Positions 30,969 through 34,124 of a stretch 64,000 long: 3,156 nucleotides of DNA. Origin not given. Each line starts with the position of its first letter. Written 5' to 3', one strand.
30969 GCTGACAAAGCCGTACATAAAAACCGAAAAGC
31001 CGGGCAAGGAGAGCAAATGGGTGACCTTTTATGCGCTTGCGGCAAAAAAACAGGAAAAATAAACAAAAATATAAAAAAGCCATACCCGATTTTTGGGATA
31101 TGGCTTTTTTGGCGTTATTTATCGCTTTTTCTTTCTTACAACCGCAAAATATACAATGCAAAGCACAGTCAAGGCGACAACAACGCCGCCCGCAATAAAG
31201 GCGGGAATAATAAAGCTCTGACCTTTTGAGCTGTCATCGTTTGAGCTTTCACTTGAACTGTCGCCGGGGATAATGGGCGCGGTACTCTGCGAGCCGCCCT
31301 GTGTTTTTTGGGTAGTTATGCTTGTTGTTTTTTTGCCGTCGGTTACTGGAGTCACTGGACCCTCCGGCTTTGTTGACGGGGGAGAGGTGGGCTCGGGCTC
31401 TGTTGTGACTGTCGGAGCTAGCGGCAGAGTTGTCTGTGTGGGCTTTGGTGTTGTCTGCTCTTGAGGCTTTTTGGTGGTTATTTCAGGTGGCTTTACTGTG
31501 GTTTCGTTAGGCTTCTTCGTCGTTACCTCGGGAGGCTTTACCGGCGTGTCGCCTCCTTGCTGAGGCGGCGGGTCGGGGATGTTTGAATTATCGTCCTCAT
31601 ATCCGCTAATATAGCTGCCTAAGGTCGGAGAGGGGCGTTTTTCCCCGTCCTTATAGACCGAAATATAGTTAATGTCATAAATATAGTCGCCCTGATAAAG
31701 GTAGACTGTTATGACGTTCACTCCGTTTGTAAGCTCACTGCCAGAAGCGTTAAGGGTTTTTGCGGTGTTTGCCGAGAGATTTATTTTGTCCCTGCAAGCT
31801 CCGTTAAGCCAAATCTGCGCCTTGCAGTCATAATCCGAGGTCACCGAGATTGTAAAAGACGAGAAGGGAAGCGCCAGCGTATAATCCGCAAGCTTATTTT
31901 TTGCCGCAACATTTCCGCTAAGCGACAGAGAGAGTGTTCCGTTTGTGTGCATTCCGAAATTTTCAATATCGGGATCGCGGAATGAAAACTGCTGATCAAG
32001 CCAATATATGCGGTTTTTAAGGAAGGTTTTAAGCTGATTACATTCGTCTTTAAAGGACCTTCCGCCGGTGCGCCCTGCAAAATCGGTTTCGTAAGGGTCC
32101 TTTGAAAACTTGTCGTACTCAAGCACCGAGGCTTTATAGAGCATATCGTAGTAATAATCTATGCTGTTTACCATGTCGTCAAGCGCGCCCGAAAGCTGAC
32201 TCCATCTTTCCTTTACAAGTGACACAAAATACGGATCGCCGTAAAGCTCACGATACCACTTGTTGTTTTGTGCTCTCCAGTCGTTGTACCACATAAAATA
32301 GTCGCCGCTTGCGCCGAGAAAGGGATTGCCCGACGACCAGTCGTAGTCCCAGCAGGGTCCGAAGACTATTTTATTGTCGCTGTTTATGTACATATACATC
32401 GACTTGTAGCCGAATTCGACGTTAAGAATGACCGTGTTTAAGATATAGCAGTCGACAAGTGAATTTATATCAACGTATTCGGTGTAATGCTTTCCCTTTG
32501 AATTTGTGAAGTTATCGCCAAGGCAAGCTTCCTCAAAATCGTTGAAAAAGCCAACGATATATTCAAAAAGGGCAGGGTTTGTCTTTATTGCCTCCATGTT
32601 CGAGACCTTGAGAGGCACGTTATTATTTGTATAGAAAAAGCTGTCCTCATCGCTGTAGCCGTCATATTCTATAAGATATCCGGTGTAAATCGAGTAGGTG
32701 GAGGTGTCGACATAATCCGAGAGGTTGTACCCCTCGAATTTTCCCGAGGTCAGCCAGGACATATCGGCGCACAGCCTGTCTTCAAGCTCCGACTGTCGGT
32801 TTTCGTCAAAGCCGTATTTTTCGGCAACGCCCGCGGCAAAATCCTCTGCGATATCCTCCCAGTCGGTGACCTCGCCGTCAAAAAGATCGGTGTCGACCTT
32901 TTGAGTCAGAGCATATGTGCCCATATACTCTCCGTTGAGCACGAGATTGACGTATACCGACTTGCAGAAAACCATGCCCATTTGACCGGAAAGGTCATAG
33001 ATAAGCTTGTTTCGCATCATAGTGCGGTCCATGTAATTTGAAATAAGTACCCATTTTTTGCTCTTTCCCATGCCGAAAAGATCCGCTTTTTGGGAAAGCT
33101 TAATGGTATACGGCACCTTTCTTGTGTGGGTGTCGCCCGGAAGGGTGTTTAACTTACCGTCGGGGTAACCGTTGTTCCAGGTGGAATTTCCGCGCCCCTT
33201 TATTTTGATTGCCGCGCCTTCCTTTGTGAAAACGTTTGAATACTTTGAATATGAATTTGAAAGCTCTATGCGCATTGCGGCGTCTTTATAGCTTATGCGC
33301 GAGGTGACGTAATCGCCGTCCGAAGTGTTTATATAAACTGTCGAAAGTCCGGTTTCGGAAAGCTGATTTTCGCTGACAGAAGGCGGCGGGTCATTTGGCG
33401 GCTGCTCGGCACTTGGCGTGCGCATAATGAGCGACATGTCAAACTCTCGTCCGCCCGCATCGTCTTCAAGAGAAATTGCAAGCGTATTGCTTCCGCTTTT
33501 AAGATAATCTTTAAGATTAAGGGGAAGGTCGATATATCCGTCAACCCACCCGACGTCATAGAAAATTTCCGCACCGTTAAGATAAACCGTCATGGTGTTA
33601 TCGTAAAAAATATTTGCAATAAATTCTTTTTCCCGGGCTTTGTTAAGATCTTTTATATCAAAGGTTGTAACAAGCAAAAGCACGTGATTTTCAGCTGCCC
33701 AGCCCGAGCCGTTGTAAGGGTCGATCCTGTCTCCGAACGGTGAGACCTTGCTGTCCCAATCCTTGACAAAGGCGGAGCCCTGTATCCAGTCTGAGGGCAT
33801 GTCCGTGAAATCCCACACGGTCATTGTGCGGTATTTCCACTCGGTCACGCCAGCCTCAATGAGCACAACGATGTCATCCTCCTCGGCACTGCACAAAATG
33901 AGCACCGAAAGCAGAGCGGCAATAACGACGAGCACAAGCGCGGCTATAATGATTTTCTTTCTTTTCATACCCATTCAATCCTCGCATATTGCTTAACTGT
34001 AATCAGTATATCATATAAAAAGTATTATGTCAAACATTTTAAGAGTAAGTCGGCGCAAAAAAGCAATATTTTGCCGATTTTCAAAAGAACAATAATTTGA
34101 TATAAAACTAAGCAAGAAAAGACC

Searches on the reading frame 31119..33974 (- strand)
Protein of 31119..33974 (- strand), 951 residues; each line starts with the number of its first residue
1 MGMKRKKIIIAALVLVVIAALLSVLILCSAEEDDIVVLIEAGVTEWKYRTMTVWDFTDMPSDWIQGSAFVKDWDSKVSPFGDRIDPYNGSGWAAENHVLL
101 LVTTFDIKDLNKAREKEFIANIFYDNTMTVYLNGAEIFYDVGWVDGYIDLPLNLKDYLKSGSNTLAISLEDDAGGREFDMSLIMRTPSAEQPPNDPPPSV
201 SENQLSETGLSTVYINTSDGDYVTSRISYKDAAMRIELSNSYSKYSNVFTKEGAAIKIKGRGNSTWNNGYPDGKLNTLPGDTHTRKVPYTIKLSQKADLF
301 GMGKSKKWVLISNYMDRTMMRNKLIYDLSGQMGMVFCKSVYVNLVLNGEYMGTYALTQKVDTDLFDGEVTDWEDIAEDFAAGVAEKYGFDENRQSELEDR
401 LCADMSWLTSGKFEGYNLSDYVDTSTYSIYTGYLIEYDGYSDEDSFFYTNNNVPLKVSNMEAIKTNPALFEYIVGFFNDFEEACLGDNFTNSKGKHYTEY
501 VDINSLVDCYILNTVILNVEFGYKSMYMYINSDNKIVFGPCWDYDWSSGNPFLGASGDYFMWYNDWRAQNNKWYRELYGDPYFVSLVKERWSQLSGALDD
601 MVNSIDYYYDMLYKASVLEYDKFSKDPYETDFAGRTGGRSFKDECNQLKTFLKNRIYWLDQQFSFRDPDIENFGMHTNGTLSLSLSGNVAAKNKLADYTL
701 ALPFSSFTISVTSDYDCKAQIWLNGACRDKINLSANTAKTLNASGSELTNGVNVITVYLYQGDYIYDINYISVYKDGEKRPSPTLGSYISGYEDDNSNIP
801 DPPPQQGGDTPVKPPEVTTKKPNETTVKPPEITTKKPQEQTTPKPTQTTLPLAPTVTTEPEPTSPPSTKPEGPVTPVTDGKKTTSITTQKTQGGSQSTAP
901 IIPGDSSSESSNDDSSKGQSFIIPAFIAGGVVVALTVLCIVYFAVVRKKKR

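Call 86: search_protein_families(library=pfam, proteins=[window:31119-33974:-], max_evalue=0.00001)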
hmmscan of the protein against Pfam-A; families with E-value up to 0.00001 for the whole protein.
window:31119-33974:- (951 aa): 1 family
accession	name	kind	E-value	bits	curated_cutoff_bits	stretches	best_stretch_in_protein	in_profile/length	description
PF08757.17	CotH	-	3e-30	106.3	23.8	1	283-658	10-321/322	CotH kinase protein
